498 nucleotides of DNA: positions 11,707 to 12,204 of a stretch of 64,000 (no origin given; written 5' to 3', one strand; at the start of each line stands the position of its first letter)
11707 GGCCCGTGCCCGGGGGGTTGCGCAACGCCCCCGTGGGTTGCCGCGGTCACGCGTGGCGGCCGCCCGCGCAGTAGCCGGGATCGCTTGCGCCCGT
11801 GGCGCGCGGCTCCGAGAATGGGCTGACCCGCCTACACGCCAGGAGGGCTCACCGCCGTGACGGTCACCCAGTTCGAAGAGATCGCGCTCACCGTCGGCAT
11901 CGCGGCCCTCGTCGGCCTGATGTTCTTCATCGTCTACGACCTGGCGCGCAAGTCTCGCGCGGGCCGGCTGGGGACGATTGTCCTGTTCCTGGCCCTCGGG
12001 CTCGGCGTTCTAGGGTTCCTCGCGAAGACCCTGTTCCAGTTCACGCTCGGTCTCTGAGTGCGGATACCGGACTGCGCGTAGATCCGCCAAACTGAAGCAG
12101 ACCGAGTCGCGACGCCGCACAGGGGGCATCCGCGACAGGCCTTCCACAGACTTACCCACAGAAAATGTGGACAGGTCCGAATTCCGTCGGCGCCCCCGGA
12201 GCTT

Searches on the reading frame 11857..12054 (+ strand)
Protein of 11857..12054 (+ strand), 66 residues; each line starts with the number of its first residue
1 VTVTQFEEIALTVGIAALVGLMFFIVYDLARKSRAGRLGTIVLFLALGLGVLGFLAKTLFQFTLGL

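Call 5: search_protein_families(library=pfam, proteins=[window:11857-12054:+], max_evalue=1)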
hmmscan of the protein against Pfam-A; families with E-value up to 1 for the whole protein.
window:11857-12054:+ (66 aa): 8 families
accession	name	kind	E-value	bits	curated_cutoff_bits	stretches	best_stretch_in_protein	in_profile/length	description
PF10981.13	DUF2788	-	1.7e-19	70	25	1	14-62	1-49/51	Protein of unknown function (DUF2788)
PF12576.13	DUF3754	-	0.026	14.9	27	1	10-62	60-112/137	Protein of unknown function (DUF3754)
PF20237.3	DUF6594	-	0.062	13.6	30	1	9-57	176-220/238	Family of unknown function (DUF6594)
PF11947.13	DUF3464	-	0.075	13.2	25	1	9-54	62-111/149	Photosynthesis affected mutant 68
PF06781.17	CrgA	-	0.25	12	24.8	1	15-58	41-86/89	Cell division protein CrgA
PF14242.11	DUF4342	-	0.27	11.7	25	0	8-26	42-62/81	Domain of unknown function (DUF4342)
PF13567.11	DUF4131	-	0.31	11.1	31.6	1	11-51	7-46/165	Domain of unknown function (DUF4131)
PF04932.20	Wzy_C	-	0.43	10.8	31.7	1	15-62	20-66/149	O-Antigen ligase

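Call 6: search_protein_families(library=ncbifam, proteins=[window:11857-12054:+], max_evalue=1)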
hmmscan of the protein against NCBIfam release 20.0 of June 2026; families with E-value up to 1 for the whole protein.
window:11857-12054:+ (66 aa): 2 families
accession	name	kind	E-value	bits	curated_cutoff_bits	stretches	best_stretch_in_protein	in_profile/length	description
NF042915.1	MAB_1171c_fam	subfamily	0.048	12.7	100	1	9-56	67-114/362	MAB_1171c family putative transporter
NF033207.2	midcut_by_XrtH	subfamily_domain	0.15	12.1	45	1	13-51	43-80/175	midcut-by-XrtH protein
